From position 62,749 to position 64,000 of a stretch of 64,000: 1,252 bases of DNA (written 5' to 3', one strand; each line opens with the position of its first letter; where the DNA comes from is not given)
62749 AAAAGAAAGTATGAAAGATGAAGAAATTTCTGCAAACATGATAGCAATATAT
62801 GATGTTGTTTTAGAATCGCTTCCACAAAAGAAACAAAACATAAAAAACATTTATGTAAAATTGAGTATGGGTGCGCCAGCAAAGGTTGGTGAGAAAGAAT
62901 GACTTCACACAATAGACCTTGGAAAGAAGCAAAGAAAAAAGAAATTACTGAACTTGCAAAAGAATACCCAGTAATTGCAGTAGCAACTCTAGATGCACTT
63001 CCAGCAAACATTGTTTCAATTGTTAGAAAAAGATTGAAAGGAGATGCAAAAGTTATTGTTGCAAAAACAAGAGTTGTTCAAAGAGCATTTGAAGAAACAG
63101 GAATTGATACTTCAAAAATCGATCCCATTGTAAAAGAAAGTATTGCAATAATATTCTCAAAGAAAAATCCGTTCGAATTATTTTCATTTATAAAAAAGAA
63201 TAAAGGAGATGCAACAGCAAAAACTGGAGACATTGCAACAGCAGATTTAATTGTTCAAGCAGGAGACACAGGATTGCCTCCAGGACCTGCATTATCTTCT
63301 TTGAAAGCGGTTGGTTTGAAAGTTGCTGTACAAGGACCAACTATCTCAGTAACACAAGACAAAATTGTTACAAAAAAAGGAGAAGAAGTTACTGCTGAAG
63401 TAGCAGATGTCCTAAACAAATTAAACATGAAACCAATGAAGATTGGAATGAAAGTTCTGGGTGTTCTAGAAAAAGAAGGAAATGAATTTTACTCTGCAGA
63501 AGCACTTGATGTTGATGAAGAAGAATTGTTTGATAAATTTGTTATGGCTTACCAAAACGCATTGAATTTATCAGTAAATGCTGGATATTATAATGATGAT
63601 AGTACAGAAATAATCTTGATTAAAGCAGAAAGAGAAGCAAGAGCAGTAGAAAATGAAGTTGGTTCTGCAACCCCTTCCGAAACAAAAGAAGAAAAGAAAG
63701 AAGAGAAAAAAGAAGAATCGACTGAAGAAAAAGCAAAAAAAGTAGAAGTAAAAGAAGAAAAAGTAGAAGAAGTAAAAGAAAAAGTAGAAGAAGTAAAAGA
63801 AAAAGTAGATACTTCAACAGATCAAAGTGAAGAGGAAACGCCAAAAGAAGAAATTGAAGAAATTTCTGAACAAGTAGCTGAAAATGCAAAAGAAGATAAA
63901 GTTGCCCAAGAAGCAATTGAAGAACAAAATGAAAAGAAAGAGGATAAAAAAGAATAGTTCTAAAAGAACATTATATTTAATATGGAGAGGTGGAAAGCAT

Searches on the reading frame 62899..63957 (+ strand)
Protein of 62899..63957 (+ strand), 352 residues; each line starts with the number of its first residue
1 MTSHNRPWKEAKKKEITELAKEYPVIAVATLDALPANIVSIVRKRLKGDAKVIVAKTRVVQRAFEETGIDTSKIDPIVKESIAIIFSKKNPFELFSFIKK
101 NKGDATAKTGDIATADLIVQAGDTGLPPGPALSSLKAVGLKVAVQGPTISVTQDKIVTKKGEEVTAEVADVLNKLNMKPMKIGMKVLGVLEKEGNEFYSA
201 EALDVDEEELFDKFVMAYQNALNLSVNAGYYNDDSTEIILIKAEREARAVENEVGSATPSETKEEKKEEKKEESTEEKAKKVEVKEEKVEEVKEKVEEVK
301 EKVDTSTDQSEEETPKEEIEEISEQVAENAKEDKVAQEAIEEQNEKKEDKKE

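Call 13: search_protein_families(library=pfam, proteins=[window:62899-63957:+], max_evalue=0.0001)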
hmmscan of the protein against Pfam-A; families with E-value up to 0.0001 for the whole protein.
window:62899-63957:+ (352 aa): 2 families
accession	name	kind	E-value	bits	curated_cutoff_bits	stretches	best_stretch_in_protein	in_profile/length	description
PF00466.25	Ribosomal_L10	-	1.6e-20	73.5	22.8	1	4-101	1-98/100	Ribosomal protein L10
PF17777.6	RL10P_insert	-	1.9e-15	56.9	29.1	1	107-176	1-70/71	Insertion domain in 60S ribosomal protein L10P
